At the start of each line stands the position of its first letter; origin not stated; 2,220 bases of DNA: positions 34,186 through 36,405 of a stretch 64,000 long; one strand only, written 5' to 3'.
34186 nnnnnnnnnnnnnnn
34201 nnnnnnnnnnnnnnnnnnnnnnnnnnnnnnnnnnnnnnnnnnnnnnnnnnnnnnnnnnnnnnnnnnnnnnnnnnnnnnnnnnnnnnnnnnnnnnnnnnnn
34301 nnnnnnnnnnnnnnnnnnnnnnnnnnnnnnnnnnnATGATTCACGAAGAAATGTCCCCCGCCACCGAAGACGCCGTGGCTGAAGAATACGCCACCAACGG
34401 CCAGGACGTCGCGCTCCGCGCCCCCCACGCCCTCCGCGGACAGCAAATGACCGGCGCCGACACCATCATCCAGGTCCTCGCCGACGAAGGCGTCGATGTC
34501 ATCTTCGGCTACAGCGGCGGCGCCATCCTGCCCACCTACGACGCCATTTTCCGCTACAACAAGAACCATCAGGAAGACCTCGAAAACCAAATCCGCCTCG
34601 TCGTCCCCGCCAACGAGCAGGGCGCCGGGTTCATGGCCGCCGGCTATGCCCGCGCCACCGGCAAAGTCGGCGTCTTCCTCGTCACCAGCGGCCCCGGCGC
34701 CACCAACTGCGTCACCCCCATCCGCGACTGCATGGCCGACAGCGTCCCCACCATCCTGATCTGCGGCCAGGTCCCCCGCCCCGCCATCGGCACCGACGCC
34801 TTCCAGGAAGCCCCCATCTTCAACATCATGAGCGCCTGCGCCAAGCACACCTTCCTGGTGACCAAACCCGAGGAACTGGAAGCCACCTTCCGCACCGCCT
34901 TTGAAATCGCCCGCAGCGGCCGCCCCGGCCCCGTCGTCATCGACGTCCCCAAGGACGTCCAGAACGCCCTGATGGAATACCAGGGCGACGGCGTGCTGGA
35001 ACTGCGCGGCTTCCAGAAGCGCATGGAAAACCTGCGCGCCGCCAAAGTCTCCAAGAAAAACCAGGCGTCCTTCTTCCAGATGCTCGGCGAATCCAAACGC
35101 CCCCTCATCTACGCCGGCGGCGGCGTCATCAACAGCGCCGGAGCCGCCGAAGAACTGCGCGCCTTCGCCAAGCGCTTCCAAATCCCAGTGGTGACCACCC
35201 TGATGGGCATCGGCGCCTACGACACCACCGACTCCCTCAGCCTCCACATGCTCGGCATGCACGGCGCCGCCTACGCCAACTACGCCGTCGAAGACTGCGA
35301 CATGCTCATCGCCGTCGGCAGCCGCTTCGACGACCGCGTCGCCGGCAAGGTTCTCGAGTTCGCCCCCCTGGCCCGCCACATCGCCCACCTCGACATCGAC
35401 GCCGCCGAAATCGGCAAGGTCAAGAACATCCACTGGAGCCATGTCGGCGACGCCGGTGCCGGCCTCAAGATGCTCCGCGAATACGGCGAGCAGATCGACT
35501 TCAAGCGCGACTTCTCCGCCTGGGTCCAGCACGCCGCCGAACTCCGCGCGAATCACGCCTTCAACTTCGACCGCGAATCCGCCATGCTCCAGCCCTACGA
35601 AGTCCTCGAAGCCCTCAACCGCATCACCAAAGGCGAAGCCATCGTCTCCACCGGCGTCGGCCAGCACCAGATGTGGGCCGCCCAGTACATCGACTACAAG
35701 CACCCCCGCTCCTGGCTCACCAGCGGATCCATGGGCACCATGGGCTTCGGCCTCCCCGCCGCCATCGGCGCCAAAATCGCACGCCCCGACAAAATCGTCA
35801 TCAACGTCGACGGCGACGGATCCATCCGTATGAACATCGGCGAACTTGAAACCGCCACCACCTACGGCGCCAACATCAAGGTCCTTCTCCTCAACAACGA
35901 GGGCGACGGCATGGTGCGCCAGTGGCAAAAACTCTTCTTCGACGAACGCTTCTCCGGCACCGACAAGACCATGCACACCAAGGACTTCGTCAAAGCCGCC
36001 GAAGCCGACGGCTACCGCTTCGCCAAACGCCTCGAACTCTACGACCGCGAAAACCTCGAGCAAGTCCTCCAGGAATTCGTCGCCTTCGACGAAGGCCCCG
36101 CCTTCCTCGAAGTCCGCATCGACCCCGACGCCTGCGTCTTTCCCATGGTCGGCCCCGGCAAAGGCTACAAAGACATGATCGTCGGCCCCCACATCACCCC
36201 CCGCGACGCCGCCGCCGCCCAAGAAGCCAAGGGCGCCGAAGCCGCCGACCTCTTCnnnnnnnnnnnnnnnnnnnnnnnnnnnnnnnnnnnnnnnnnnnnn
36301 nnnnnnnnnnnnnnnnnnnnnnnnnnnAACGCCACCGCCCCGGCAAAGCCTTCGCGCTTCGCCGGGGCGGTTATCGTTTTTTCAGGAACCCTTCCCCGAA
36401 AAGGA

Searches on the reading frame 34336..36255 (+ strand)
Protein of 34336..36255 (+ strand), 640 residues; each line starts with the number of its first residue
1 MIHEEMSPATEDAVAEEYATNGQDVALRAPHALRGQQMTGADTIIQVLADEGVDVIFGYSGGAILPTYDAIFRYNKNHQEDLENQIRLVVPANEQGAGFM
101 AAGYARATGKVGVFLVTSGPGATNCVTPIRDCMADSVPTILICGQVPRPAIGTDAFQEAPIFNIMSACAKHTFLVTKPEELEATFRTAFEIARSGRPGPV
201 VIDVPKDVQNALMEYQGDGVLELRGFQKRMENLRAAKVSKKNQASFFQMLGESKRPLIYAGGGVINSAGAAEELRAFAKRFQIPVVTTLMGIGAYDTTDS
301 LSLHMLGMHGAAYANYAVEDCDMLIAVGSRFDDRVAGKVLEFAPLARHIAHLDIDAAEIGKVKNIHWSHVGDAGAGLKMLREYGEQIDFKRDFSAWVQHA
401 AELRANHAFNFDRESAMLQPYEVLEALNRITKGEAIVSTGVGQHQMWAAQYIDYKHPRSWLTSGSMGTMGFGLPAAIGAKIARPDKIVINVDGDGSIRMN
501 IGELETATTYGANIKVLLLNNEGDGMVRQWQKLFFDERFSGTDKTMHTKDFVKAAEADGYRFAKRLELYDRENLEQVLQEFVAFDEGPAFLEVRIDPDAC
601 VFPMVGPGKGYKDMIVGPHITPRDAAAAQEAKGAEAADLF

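Call 10: find_related_loci(query=window:34336-36255:+, collection=genome_contigs, flank=3000)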
Query window:34336-36255:+ (640 aa) in genome_contigs; peptide patterns used: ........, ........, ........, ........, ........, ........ (x = any residue, [..] = any of these).
600 stretches matched a pattern (row limit reached: there are more); 600 encode a relative of the query (tblastn E <= 1e-3); the best 80 are kept; 80 distinct loci.
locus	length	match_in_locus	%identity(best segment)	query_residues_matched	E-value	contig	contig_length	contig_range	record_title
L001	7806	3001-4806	65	30-640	0e+0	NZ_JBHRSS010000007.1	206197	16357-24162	Salinisphaera aquimarina strain KCTC 52640 soapdenovo_K_105_7, whole genome shotgun sequence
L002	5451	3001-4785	65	31-633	0e+0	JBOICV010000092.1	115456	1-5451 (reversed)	MAG: Nevskiales bacterium isolate H1-B1_maxbin2.bin.215 k127_1556008, whole genome shotgun sequence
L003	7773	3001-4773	64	29-623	0e+0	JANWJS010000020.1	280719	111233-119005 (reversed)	MAG: Steroidobacteraceae bacterium isolate CRAIB_MAG73 c_000000028189, whole genome shotgun sequence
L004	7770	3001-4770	63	31-623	0e+0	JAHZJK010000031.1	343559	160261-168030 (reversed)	MAG: Gammaproteobacteria bacterium isolate P_S1_bin.8 k141_1461573, whole genome shotgun sequence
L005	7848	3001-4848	62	17-640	0e+0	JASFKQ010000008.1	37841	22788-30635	MAG: Lysobacterales bacterium isolate D0817M02metaG_Bin_286 D0817M02metaG_FD_scaffold_156_c1, whole genome shotgun seque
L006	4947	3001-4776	62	31-629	0e+0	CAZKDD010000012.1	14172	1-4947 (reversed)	MAG TPA_asm: uncultured Thiotrichales bacterium isolate binchicken_co293_314 genome assembly, contig: NODE_6051_length_1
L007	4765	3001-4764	63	18-608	0e+0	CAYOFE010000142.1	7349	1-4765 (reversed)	MAG TPA_asm: uncultured Chromatiaceae bacterium isolate binchicken_co107_24 genome assembly, contig: NODE_21477_length_7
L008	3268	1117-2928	63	29-635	0e+0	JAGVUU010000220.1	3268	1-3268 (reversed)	MAG: Gammaproteobacteria bacterium isolate WAS_Bin_33 WAS_Bin_33_scaffold_14368, whole genome shotgun sequence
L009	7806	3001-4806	62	31-635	0e+0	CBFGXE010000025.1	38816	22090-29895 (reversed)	MAG TPA_asm: uncultured bacterium isolate SRR17295758_binner12_Refined_194 genome assembly, contig: ERZ23579493.650, who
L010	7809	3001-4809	64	31-632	0e+0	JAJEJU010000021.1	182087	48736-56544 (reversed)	Rhodanobacteraceae bacterium ZG21-1 assembly_21, whole genome shotgun sequence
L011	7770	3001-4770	63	35-628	0e+0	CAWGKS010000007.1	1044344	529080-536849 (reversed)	MAG: uncultured Gammaproteobacteria bacterium isolate MFD02134.bin.1.43 genome assembly, contig: contig_14932, whole gen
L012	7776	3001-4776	63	31-625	0e+0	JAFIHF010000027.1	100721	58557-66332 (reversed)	MAG: Rhodanobacter denitrificans isolate HJP_bin44 k141_57139, whole genome shotgun sequence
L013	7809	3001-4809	62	31-640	0e+0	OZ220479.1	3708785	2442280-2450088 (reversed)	MAG: Longimicrobiales bacterium isolate ffc3e9c5-5d9e-49e8-9e51-7ae5a16491fe genome assembly, chromosome: 1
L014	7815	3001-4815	63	29-636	0e+0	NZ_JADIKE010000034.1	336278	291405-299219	Dyella flava strain DHOC52 NODE_6_length_336278_cov_132.650993, whole genome shotgun sequence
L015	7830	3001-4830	61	29-640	0e+0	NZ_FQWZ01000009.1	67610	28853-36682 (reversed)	Hydrocarboniphaga daqingensis strain CGMCC 1.7049, whole genome shotgun sequence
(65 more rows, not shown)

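Call 11: find_homologous_proteins(query=window:34336-36255:+, max_evalue=1e-100)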
Query window:34336-36255:+ (640 aa): 8000 proteins with E <= 1e-100 among 8000 candidates; the best 120 are listed.
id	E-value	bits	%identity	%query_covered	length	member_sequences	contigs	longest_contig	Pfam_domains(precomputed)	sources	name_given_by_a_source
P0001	0.0e+0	1376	100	94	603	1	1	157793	PF02775.27,PF02776.24,PF00205.29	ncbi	ncbi:MAG: biosynthetic-type acetolactate synthase large subunit [Sumerlaeia bacterium]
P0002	0.0e+0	1014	73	95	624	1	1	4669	PF02775.27,PF02776.24,PF00205.29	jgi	-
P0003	3.8e-297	1005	72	96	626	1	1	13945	PF02775.27,PF02776.24,PF00205.29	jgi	jgi:acetolactate synthase-1/2/3 large subunit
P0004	8.9e-297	1004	71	96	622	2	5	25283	PF02775.27,PF02776.24,PF00205.29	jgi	jgi:acetolactate synthase-1/2/3 large subunit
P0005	6.3e-295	998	71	95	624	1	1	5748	PF02775.27,PF02776.24,PF00205.29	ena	-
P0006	7.2e-295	997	72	95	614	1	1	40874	PF02775.27,PF02776.24,PF00205.29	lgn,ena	-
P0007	1.9e-294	996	70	98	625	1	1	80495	PF02775.27,PF02776.24,PF00205.29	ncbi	-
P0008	3.6e-294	995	72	95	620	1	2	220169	PF02775.27,PF02776.24,PF00205.29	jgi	jgi:acetolactate synthase-1/2/3 large subunit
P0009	6.9e-293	991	72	95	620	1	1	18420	PF02775.27,PF02776.24,PF00205.29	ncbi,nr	ncbi:MAG: biosynthetic-type acetolactate synthase large subunit [Candidatus Sumerlaeia bacterium]|nr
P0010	1.5e-292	990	72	94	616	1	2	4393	PF02775.27,PF02776.24,PF00205.29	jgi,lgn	-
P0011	2.1e-292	989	71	95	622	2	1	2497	PF02775.27,PF02776.24,PF00205.29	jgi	jgi:acetolactate synthase-1/2/3 large subunit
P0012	7.7e-292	987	70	96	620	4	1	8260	PF02775.27,PF02776.24,PF00205.29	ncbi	-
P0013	1.1e-291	987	70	98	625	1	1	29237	PF02775.27,PF02776.24,PF00205.29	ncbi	-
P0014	1.4e-291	987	70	96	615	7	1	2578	PF02775.27,PF02776.24,PF00205.29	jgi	jgi:acetolactate synthase-1/2/3 large subunit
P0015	1.6e-291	986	70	96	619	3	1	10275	PF02775.27,PF02776.24,PF00205.29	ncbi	-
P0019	1.4e-289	980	71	96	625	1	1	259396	PF02775.27,PF02776.24,PF00205.29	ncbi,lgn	ncbi:MAG: biosynthetic-type acetolactate synthase large subunit [Candidatus Sumerlaeaceae bacterium]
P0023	4.3e-288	975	69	96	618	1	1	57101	PF02775.27,PF02776.24,PF00205.29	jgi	-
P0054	6.0e-285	965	70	95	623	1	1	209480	PF02775.27,PF02776.24,PF00205.29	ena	-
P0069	1.6e-283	960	70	96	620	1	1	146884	PF02775.27,PF02776.24,PF00205.29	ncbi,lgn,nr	ncbi:MAG: acetolactate synthase large subunit [Candidatus Sumerlaeota bacterium]|nr:acetolactate syn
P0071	2.5e-283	959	70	95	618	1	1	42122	PF02775.27,PF02776.24,PF00205.29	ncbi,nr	ncbi:MAG: biosynthetic-type acetolactate synthase large subunit [Candidatus Sumerlaeaceae bacterium]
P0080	2.4e-282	956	69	96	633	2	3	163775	PF02775.27,PF02776.24,PF00205.29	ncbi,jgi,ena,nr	ncbi:MAG: Acetolactate synthase large subunit [candidate division BRC1 bacterium ADurb.BinA292]|nr:M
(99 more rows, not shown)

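Call 13: find_related_loci(query=window:34336-36255:+, collection=metagenome_contigs, flank=2500)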
Query window:34336-36255:+ (640 aa) in metagenome_contigs; peptide patterns used: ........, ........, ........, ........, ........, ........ (x = any residue, [..] = any of these).
600 stretches matched a pattern (row limit reached: there are more); 600 encode a relative of the query (tblastn E <= 1e-3); the best 80 are kept; 80 distinct loci.
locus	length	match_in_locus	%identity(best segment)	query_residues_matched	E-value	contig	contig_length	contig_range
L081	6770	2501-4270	68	30-628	0e+0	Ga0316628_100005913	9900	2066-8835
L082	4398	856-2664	65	31-635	0e+0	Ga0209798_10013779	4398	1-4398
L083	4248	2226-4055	63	29-640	0e+0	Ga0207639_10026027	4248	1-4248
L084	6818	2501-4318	64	24-633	0e+0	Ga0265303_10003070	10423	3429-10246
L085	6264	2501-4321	63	23-640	0e+0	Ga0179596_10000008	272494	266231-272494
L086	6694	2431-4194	66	31-623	0e+0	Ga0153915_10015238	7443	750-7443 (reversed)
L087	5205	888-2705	63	24-640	0e+0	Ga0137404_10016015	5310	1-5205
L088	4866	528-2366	62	26-640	0e+0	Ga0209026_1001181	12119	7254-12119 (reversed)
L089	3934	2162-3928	64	24-620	0e+0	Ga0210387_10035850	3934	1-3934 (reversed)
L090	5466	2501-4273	65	29-623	0e+0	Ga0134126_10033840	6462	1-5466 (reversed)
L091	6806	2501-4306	64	31-635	0e+0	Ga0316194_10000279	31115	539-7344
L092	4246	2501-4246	65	31-615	0e+0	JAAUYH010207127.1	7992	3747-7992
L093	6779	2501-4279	65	31-625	0e+0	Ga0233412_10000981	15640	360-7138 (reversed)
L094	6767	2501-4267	65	31-623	0e+0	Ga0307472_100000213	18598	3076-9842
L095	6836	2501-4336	62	24-640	0e+0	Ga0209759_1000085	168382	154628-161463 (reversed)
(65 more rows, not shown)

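Call 15: find_encoding_contigs(protein=P0019, flank=3000, max_places=3)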
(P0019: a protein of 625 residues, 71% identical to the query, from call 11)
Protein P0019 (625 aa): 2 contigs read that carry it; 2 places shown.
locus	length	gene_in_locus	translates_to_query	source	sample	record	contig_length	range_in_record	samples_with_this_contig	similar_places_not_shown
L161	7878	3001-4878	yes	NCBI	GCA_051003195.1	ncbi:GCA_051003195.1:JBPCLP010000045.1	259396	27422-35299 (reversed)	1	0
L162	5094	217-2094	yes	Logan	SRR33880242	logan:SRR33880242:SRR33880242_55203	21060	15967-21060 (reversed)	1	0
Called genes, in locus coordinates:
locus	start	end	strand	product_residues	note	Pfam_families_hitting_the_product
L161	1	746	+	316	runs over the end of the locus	PF00487:FA_desaturase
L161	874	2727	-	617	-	-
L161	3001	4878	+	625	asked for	PF02776:TPP_enzyme_N, PF00205:TPP_enzyme_M, PF02775:TPP_enzyme_C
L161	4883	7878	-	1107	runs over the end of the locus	-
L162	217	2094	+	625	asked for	PF02776:TPP_enzyme_N, PF00205:TPP_enzyme_M, PF02775:TPP_enzyme_C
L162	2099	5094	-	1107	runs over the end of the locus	-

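Call 16: find_encoding_contigs(protein=P0009, flank=3000, max_places=3)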
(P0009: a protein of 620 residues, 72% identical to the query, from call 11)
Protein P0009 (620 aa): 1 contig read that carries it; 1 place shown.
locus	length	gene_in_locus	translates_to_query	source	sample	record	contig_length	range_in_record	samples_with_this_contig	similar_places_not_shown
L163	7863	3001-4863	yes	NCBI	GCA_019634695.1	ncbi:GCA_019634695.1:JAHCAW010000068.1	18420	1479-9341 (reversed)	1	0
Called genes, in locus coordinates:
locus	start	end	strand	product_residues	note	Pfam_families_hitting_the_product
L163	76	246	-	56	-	-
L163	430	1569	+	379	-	PF13398:Peptidase_M50B, PF02163:Peptidase_M50, PF00571:CBS (faint)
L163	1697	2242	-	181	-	PF01325:Fe_dep_repress, PF02742:Fe_dep_repr_C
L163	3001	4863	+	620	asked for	PF02776:TPP_enzyme_N, PF00205:TPP_enzyme_M, PF02775:TPP_enzyme_C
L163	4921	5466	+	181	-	PF01842:ACT, PF22629:ACT_AHAS_ss, PF13710:ACT_5, PF10369:ALS_ss_C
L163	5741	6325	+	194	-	PF01740:STAS, PF13466:STAS_2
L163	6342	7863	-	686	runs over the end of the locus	PF11412:DsbD_N, PF02683:DsbD_TM, PF13098:Thioredoxin_2 (weak), PF13899:Thioredoxin_7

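Call 17: find_encoding_contigs(protein=P0069, flank=3000, max_places=3)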
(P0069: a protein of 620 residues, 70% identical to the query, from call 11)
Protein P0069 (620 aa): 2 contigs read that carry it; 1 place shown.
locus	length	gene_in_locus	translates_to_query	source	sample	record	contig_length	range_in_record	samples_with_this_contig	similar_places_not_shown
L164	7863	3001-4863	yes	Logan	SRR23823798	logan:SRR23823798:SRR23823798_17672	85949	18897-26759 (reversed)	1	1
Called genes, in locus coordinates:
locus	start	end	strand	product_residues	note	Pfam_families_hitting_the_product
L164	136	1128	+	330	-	PF08240:ADH_N, PF00107:ADH_zinc_N, PF13602:ADH_zinc_N_2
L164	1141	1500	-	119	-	PF11964:SpoIIAA-like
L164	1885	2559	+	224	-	-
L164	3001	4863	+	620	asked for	PF02776:TPP_enzyme_N, PF00205:TPP_enzyme_M, PF02775:TPP_enzyme_C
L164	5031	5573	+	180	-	PF01842:ACT, PF22629:ACT_AHAS_ss, PF13710:ACT_5, PF10369:ALS_ss_C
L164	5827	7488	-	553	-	PF16656:Pur_ac_phosph_N (weak), PF00149:Metallophos, PF25275:Golvesin_C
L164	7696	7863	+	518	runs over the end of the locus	PF01839:FG-GAP (weak), PF13517:FG-GAP_3 (weak), PF01839:FG-GAP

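Call 18: find_encoding_contigs(protein=P0071, flank=3000, max_places=3)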
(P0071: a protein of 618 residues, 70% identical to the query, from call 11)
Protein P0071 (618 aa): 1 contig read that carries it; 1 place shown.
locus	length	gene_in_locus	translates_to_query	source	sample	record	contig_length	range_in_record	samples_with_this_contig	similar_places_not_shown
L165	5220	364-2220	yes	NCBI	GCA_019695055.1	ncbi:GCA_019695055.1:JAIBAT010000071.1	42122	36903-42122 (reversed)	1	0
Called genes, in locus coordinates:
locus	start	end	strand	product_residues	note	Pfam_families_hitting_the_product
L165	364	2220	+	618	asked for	PF02776:TPP_enzyme_N, PF00205:TPP_enzyme_M, PF02775:TPP_enzyme_C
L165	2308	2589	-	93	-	-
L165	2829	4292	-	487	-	PF05036:SPOR (faint)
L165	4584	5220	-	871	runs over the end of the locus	PF04545:Sigma70_r4, PF08281:Sigma70_r4_2, PF10670:DUF4198 (faint), PF13715:CarbopepD_reg_2 (faint), PF17802:SpaA (faint), PF02369:Big_1 (faint), PF13620:CarboxypepD_reg, PF13620:CarboxypepD_reg (weak), +4 more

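Call 23: find_encoding_contigs(protein=P0080, flank=3000, max_places=3)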
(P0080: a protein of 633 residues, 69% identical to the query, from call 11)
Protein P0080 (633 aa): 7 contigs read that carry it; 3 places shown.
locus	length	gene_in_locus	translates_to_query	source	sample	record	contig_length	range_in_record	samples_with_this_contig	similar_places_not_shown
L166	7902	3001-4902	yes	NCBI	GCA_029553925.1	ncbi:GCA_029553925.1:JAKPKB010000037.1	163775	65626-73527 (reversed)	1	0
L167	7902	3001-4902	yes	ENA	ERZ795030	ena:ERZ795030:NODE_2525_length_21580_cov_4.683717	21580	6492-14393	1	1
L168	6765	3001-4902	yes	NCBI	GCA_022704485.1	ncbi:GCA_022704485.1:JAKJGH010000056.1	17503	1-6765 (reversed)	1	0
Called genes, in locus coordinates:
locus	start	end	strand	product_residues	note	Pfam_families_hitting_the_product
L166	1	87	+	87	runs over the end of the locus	PF13083:KH_KhpA-B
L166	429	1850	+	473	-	-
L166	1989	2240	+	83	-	PF00471:Ribosomal_L33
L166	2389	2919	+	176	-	PF13291:ACT_4 (faint), PF01842:ACT, PF22629:ACT_AHAS_ss, PF13710:ACT_5, PF10369:ALS_ss_C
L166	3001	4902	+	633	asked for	PF02776:TPP_enzyme_N, PF00205:TPP_enzyme_M, PF02775:TPP_enzyme_C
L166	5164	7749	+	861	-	PF00403:HMA, PF00122:E1-E2_ATPase, PF00702:Hydrolase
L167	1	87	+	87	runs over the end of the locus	PF13083:KH_KhpA-B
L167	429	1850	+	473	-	-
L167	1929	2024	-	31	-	-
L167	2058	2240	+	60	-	PF00471:Ribosomal_L33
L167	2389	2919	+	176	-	PF13291:ACT_4 (faint), PF01842:ACT, PF22629:ACT_AHAS_ss, PF13710:ACT_5, PF10369:ALS_ss_C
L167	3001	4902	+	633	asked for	PF02776:TPP_enzyme_N, PF00205:TPP_enzyme_M, PF02775:TPP_enzyme_C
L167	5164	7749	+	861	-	PF00403:HMA, PF00122:E1-E2_ATPase, PF00702:Hydrolase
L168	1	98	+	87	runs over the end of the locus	PF13083:KH_KhpA-B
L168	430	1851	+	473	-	-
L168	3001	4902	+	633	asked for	PF02776:TPP_enzyme_N, PF00205:TPP_enzyme_M, PF02775:TPP_enzyme_C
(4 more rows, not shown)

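Call 24: find_encoding_contigs(protein=P0008, flank=3000, max_places=3)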
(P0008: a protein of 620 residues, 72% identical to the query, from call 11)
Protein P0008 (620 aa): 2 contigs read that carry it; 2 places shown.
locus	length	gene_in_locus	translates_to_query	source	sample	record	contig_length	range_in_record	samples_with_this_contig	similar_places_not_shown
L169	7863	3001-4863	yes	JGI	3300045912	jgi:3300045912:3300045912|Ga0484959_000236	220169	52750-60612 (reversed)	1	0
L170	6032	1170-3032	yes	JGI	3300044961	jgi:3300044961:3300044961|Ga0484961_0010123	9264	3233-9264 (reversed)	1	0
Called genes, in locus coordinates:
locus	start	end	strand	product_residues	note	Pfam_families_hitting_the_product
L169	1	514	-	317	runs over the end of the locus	PF01555:N6_N4_Mtase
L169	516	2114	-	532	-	PF13589:HATPase_c_3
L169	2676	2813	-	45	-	-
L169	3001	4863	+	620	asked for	PF02776:TPP_enzyme_N, PF00205:TPP_enzyme_M, PF02775:TPP_enzyme_C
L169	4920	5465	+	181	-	PF01842:ACT, PF22629:ACT_AHAS_ss, PF13710:ACT_5, PF10369:ALS_ss_C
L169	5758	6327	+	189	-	PF01740:STAS, PF13466:STAS_2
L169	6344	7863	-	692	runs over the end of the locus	PF11412:DsbD_N, PF02683:DsbD_TM, PF13098:Thioredoxin_2, PF13899:Thioredoxin_7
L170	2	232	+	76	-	?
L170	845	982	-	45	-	-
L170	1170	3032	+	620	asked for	PF02776:TPP_enzyme_N, PF00205:TPP_enzyme_M, PF02775:TPP_enzyme_C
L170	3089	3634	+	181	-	PF01842:ACT, PF22629:ACT_AHAS_ss, PF13710:ACT_5, PF10369:ALS_ss_C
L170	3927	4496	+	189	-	PF01740:STAS, PF13466:STAS_2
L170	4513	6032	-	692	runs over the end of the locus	PF11412:DsbD_N, PF02683:DsbD_TM, PF13098:Thioredoxin_2, PF13899:Thioredoxin_7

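Call 25: find_encoding_contigs(protein=P0007, flank=3000, max_places=3)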
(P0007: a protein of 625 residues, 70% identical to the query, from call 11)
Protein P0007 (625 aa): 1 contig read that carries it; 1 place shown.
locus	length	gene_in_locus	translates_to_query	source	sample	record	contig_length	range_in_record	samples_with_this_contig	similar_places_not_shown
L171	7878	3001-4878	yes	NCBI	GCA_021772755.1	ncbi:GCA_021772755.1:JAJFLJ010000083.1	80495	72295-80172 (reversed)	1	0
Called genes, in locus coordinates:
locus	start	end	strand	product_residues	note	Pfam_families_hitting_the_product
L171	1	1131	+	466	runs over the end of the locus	PF13727:CoA_binding_3, PF02397:Bac_transf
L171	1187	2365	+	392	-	PF13472:Lipase_GDSL_2 (faint), PF16822:ALGX (weak)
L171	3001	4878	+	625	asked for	PF02776:TPP_enzyme_N, PF00205:TPP_enzyme_M, PF02775:TPP_enzyme_C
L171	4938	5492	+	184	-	PF01842:ACT, PF22629:ACT_AHAS_ss, PF13710:ACT_5, PF10369:ALS_ss_C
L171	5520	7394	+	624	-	-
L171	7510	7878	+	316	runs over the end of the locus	PF00056:Ldh_1_N, PF02866:Ldh_1_C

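Call 26: find_encoding_contigs(protein=P0006, flank=3000, max_places=3)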
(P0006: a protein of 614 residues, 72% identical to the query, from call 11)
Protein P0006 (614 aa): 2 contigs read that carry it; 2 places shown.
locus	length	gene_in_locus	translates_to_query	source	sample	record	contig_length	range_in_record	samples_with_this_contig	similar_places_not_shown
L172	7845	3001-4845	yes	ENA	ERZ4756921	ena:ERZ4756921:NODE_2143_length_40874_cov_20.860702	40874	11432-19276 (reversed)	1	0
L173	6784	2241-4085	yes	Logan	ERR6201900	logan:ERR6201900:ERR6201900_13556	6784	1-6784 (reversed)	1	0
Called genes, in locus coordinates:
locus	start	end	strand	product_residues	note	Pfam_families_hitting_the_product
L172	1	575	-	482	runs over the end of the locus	PF01590:GAF, PF13185:GAF_2, PF13492:GAF_3, PF00158:Sigma54_activat, PF14532:Sigma54_activ_2, PF07728:AAA_5 (weak), PF25601:AAA_lid_14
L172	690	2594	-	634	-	PF00069:Pkinase, PF07714:PK_Tyr_Ser-Thr, PF03109:ABC1 (weak), PF25175:Beta-prop_WDR5 (weak), PF24807:WD40_CDC20-Fz, PF25173:Beta-prop_WDR3_1st (weak), PF25174:Beta-prop_THOC3, PF23381:Beta-prop_IFT122_1st, +6 more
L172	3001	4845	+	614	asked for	PF02776:TPP_enzyme_N, PF00205:TPP_enzyme_M, PF02775:TPP_enzyme_C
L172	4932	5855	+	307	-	-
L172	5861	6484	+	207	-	PF04343:DUF488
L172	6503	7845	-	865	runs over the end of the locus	PF02518:HATPase_c, PF00204:DNA_gyraseB, PF01751:Toprim, PF00986:DNA_gyraseB_C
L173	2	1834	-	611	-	?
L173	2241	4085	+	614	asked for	PF02776:TPP_enzyme_N, PF00205:TPP_enzyme_M, PF02775:TPP_enzyme_C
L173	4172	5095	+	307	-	-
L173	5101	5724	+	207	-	PF04343:DUF488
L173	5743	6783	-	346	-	?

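Call 29: find_encoding_contigs(protein=P0004, flank=3000, max_places=4)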
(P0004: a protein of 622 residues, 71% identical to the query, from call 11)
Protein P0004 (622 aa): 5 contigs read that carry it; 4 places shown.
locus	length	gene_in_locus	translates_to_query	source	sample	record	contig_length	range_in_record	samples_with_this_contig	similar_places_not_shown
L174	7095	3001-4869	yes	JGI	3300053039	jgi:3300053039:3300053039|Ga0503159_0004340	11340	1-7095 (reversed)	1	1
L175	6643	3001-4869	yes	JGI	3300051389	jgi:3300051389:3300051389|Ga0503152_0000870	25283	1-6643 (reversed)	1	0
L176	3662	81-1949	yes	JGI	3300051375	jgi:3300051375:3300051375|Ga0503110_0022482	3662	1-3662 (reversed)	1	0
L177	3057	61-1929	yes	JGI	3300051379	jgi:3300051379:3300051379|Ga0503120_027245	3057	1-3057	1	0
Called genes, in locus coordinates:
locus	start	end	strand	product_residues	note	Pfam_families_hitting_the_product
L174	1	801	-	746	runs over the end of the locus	PF05378:Hydant_A_N, PF01968:Hydantoinase_A, PF19278:Hydant_A_C (weak)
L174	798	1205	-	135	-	PF01894:YjbQ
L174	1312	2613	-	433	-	PF02401:LYTB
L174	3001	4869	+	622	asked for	PF02776:TPP_enzyme_N, PF00205:TPP_enzyme_M, PF02775:TPP_enzyme_C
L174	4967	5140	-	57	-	PF13396:PLDc_N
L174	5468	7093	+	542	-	?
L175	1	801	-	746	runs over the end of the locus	PF05378:Hydant_A_N, PF01968:Hydantoinase_A, PF19278:Hydant_A_C (weak)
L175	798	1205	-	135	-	PF01894:YjbQ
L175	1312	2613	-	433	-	PF02401:LYTB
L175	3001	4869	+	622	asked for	PF02776:TPP_enzyme_N, PF00205:TPP_enzyme_M, PF02775:TPP_enzyme_C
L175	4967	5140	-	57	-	PF13396:PLDc_N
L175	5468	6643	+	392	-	?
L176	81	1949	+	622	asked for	PF02776:TPP_enzyme_N, PF00205:TPP_enzyme_M, PF02775:TPP_enzyme_C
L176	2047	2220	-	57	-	PF13396:PLDc_N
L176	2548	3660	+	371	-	?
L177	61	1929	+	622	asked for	PF02776:TPP_enzyme_N, PF00205:TPP_enzyme_M, PF02775:TPP_enzyme_C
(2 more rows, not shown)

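Call 30: find_encoding_contigs(protein=P0023, flank=3000, max_places=3)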
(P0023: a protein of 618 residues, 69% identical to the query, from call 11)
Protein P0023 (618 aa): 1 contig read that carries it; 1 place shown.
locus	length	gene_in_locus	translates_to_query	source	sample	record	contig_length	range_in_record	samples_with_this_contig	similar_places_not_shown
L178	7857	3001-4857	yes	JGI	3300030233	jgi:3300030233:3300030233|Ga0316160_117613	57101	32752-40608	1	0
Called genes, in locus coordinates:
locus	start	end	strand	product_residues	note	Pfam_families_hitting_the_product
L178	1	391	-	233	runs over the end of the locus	PF00702:Hydrolase, PF12689:Acid_PPase (weak)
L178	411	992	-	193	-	PF03079:ARD, PF07883:Cupin_2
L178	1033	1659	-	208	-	-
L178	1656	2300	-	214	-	PF00596:Aldolase_II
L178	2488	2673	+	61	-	-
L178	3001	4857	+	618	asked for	PF02776:TPP_enzyme_N, PF00205:TPP_enzyme_M, PF02775:TPP_enzyme_C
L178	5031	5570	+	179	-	PF01842:ACT, PF22629:ACT_AHAS_ss, PF13710:ACT_5, PF10369:ALS_ss_C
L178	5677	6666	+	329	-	PF00056:Ldh_1_N, PF02866:Ldh_1_C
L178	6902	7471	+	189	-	PF01740:STAS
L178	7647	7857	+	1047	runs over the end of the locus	PF00873:ACR_tran, PF02355:SecD_SecF_C (weak)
